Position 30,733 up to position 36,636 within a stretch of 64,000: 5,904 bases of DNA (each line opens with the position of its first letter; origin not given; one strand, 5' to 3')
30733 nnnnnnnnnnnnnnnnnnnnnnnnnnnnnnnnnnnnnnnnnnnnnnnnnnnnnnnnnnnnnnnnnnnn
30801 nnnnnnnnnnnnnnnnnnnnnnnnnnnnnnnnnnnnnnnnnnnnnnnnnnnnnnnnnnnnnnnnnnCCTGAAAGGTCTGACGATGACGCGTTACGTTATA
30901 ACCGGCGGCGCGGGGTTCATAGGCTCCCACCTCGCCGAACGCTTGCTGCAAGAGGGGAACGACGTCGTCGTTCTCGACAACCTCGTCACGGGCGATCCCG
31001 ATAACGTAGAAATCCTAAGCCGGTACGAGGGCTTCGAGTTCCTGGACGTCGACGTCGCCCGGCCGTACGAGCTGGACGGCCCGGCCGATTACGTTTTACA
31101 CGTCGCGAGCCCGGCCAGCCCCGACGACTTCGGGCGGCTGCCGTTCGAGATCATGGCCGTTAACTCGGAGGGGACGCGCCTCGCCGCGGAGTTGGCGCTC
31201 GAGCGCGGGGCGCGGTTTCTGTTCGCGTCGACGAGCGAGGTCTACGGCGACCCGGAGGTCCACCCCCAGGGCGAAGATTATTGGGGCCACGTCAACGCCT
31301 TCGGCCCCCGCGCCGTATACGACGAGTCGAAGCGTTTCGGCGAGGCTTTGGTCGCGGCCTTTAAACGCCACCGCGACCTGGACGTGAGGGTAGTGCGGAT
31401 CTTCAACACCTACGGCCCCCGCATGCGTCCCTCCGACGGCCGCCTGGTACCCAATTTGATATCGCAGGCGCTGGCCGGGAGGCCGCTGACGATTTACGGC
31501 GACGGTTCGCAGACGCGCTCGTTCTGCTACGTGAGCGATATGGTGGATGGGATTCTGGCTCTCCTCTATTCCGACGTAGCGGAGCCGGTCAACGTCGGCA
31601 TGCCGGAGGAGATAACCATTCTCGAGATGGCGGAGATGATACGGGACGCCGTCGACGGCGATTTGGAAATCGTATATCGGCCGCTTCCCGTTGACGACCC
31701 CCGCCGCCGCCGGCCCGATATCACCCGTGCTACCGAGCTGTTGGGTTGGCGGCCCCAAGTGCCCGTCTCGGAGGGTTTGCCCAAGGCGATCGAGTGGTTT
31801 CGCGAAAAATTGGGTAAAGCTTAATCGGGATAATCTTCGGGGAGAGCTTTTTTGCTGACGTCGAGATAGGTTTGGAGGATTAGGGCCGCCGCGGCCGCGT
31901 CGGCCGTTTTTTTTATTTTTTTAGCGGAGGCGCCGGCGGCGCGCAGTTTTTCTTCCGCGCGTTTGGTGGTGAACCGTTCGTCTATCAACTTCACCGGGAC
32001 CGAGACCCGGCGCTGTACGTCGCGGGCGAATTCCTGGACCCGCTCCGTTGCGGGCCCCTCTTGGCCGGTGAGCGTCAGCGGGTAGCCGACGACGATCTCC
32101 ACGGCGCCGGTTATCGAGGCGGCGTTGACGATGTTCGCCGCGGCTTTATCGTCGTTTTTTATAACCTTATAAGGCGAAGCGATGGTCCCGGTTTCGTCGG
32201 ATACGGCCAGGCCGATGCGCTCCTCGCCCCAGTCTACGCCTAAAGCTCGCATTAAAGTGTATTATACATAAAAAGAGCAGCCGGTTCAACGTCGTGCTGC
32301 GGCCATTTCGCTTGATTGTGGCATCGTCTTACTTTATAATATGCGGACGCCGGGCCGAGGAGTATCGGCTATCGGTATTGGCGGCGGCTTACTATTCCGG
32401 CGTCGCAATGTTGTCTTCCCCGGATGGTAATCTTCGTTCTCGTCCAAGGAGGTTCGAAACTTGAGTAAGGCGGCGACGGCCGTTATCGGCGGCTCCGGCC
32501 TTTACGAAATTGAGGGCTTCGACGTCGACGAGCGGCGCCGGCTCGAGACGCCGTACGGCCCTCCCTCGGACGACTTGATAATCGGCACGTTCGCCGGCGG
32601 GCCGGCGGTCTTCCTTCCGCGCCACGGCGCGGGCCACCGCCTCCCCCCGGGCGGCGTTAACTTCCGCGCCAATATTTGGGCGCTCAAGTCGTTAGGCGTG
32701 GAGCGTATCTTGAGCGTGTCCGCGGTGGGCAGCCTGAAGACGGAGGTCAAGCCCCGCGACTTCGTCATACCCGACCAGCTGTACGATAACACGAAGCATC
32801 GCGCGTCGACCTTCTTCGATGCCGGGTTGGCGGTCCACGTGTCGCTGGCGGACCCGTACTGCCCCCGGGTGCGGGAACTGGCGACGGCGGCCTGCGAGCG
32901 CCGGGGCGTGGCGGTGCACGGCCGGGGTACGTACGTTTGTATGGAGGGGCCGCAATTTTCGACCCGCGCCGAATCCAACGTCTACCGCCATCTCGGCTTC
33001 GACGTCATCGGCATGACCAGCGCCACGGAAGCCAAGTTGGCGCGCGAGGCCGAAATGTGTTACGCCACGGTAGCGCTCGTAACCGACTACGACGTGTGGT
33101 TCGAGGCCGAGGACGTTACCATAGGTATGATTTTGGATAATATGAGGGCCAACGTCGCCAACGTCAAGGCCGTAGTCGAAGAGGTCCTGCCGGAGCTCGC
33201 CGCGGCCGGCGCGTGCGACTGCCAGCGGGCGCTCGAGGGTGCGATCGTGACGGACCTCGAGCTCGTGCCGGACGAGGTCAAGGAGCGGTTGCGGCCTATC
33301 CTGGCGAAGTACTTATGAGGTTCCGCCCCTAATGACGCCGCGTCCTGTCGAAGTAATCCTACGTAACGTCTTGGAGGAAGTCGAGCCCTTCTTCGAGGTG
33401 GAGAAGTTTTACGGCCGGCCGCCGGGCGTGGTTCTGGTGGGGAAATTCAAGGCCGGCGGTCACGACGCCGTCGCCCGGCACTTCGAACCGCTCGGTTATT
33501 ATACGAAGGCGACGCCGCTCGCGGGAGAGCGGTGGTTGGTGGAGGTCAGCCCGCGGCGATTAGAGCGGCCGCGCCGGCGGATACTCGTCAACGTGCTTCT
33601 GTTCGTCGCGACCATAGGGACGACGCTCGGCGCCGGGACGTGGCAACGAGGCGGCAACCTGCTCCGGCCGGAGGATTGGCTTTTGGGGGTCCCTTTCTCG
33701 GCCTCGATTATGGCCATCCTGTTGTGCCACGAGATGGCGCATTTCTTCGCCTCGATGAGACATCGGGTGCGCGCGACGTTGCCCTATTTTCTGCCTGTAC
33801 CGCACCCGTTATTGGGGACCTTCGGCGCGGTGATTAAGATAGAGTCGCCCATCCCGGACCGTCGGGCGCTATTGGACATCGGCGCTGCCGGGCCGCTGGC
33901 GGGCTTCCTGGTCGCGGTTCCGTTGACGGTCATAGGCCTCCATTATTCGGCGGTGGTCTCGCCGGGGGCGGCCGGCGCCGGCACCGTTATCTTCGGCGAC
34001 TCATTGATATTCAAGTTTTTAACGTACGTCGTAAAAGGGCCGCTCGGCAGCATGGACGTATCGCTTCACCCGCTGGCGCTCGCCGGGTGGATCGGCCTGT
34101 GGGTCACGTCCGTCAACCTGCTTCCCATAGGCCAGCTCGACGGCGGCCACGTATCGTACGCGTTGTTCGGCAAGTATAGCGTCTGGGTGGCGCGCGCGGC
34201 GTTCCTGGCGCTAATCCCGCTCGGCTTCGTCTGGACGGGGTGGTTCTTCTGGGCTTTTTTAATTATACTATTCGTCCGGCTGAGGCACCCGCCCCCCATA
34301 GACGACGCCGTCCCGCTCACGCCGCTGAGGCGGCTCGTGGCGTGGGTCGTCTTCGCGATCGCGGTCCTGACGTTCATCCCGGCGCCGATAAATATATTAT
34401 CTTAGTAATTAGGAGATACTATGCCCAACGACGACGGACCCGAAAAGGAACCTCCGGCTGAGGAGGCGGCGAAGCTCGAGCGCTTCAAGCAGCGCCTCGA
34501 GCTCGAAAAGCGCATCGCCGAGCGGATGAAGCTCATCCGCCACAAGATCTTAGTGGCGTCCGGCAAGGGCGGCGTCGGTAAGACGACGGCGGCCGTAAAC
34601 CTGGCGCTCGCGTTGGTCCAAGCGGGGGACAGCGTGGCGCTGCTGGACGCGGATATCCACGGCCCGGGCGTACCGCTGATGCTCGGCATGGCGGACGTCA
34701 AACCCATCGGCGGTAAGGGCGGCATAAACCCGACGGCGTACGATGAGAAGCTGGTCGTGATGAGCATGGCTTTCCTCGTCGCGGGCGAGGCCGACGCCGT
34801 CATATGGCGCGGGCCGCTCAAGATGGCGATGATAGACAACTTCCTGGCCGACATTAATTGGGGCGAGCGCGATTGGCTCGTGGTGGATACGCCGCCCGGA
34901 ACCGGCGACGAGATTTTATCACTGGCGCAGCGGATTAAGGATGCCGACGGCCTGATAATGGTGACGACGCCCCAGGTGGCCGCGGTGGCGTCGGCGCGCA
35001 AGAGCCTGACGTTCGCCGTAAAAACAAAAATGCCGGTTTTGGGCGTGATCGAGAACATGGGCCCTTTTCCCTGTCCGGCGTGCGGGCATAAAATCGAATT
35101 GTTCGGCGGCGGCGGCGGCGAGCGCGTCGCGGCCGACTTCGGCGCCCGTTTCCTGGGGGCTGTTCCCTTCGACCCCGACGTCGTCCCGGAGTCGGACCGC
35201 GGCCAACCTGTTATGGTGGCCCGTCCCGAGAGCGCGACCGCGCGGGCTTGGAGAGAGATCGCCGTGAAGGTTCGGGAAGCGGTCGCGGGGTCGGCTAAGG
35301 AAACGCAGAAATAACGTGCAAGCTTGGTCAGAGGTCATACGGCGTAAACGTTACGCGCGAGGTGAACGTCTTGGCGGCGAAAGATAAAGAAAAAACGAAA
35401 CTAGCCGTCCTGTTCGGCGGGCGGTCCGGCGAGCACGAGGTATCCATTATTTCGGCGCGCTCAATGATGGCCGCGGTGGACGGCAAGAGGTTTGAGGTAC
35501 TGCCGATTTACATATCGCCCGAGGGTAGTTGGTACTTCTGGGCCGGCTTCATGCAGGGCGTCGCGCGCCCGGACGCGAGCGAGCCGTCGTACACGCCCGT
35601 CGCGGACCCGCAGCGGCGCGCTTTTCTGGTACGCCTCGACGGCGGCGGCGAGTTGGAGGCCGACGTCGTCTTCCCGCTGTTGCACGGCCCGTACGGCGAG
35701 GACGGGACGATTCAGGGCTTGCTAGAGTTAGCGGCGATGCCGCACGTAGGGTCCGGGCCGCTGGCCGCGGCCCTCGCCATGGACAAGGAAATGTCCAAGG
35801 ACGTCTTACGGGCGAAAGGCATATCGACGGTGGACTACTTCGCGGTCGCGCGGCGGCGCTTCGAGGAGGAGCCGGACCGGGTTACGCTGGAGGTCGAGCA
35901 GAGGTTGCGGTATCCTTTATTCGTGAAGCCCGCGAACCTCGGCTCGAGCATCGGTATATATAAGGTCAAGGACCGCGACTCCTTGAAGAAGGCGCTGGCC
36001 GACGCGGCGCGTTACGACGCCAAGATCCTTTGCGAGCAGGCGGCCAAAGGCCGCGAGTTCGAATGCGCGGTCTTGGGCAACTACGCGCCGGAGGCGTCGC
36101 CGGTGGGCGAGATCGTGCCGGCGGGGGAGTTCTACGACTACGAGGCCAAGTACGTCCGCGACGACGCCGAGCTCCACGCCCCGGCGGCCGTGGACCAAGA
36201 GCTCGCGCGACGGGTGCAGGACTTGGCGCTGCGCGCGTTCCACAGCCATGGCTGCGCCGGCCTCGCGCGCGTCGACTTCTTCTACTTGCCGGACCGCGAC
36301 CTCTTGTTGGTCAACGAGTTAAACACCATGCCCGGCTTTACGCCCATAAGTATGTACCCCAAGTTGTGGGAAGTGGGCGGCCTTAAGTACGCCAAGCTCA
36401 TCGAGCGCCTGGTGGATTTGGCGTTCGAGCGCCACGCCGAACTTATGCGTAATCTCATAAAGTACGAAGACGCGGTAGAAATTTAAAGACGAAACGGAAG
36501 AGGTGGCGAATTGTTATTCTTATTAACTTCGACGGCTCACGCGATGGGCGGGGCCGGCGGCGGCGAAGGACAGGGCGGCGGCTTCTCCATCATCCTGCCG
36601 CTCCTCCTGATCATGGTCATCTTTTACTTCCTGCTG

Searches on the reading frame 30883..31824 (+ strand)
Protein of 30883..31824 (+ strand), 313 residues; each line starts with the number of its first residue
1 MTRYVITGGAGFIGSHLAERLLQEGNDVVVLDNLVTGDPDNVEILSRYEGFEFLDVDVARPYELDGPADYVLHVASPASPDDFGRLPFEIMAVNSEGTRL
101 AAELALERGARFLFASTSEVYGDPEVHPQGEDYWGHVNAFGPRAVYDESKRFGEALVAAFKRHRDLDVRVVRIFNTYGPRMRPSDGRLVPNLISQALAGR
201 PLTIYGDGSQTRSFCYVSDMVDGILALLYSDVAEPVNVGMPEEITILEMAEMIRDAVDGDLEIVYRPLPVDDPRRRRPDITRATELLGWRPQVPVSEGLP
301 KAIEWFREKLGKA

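Call 12: search_protein_families(library=pfam, proteins=[window:30883-31824:+])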
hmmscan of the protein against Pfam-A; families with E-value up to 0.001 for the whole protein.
window:30883-31824:+ (313 aa): 6 families
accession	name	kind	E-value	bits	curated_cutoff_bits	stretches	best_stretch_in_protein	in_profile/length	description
PF01370.27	Epimerase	-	1.5e-50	172.3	20.9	1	5-239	2-240/240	NAD dependent epimerase/dehydratase family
PF16363.11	GDP_Man_Dehyd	-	1.5e-42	146.7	27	1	6-299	2-329/332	GDP-mannose 4,6 dehydratase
PF01073.25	3Beta_HSD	-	4.3e-16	59.2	22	1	5-222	1-223/280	3-beta hydroxysteroid dehydrogenase/isomerase family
PF04321.23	RmlD_sub_bind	-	5.2e-12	45.9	27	1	4-257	3-231/287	RmlD substrate binding domain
PF07993.18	NAD_binding_4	-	1e-09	38.4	20.1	1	89-183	107-211/258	Male sterility protein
PF02719.21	Polysacc_synt_2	-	6.9e-06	25.9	20.2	0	139-253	131-243/293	Polysaccharide biosynthesis protein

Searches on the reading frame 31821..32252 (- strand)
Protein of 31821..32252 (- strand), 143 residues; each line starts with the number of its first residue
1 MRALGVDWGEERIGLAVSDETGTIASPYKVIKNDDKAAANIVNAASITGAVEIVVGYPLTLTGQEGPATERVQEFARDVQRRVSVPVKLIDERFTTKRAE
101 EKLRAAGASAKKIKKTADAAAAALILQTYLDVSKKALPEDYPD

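Call 61: search_protein_families(library=pfam, proteins=[window:31821-32252:-], max_evalue=0.00001)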
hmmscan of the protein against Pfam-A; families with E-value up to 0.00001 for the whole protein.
window:31821-32252:- (143 aa): 1 family
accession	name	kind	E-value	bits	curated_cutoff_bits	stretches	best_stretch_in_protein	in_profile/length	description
PF03652.20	RuvX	-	7.4e-40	136.8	29.2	1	1-131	1-133/134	Holliday junction resolvase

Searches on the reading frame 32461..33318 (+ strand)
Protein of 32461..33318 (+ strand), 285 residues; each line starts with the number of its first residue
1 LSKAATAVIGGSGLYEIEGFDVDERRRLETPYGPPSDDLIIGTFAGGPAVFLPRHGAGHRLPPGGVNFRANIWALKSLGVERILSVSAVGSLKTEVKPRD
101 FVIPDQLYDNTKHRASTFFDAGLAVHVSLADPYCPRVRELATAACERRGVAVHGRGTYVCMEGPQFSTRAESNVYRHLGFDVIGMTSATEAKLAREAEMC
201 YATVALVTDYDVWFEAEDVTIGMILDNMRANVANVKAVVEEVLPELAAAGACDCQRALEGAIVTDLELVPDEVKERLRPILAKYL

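Call 12: search_protein_families(library=pfam, proteins=[window:32461-33318:+])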
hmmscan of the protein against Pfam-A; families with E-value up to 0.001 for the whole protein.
window:32461-33318:+ (285 aa): 1 family
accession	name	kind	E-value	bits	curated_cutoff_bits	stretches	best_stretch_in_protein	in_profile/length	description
PF01048.26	PNP_UDP_1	-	8.1e-49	166.6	25.1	1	7-243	3-232/233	Phosphorylase superfamily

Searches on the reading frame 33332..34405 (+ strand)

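Call 12: search_protein_families(library=pfam, proteins=[window:33332-34405:+])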
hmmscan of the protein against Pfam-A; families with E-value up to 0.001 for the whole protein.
window:33332-34405:+ (357 aa): 1 family
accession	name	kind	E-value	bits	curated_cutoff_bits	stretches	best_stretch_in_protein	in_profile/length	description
PF02163.28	Peptidase_M50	-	7.8e-20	71.6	27.2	1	122-281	2-196/221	Peptidase family M50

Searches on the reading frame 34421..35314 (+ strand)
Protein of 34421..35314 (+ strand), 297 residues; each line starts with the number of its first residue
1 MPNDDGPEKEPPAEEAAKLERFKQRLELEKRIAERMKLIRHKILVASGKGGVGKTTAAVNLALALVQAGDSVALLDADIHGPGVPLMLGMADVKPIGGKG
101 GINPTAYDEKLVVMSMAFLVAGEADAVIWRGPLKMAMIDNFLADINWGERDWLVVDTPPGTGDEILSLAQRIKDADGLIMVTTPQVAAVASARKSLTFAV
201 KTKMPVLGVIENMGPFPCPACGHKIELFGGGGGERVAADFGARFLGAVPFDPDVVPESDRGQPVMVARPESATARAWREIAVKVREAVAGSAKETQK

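Call 12: search_protein_families(library=pfam, proteins=[window:34421-35314:+])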
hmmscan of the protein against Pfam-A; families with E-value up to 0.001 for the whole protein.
window:34421-35314:+ (297 aa): 10 families
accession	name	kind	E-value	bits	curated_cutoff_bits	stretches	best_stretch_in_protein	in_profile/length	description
PF10609.15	ParA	-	4.2e-86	288.8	27.1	1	39-284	2-245/246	NUBPL iron-transfer P-loop NTPase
PF01656.29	CbiA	-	2.7e-13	50.4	25.4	1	43-161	1-54/125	CobQ/CobB/MinD/ParA nucleotide binding domain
PF13614.12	AAA_31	-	1.1e-08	35.7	27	1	42-79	3-40/177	AAA domain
PF09140.17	MipZ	-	7.5e-07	29.2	20.7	1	41-79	1-39/262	ATPase MipZ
PF02374.21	ArsA_ATPase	-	9.1e-07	28.8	24.3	1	42-78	2-38/305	Anion-transporting ATPase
PF00142.24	Fer4_NifH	-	5.9e-06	26.4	25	0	46-79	5-38/271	4Fe-4S iron sulfur cluster binding proteins, NifH/frxC family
PF25199.1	nSTAND_NTPase5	-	9.4e-06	25.9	34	0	21-78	17-79/145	Novel STAND NTPase 5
PF07015.17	VirC1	-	0.00014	21.7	24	1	43-79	4-40/231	VirC1 protein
PF20720.3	nSTAND3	-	0.00031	20.9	27.2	1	37-72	13-48/155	Novel STAND NTPase 3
PF13481.12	AAA_25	-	0.00038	20.6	27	1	20-73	13-64/195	AAA domain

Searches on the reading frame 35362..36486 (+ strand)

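Call 12: search_protein_families(library=pfam, proteins=[window:35362-36486:+])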
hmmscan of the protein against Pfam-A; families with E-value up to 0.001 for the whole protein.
window:35362-36486:+ (374 aa): 3 families
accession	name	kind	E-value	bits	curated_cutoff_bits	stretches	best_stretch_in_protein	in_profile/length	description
PF07478.18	Dala_Dala_lig_C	-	1.6e-70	237.2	24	1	149-351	2-203/204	D-ala D-ala ligase C-terminus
PF01820.27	Dala_Dala_lig_N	-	6.7e-32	111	34.6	1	13-131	1-121/121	D-ala D-ala ligase N-terminus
PF02222.28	ATP-grasp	-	3e-08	34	27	1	152-321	6-160/179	ATP-grasp domain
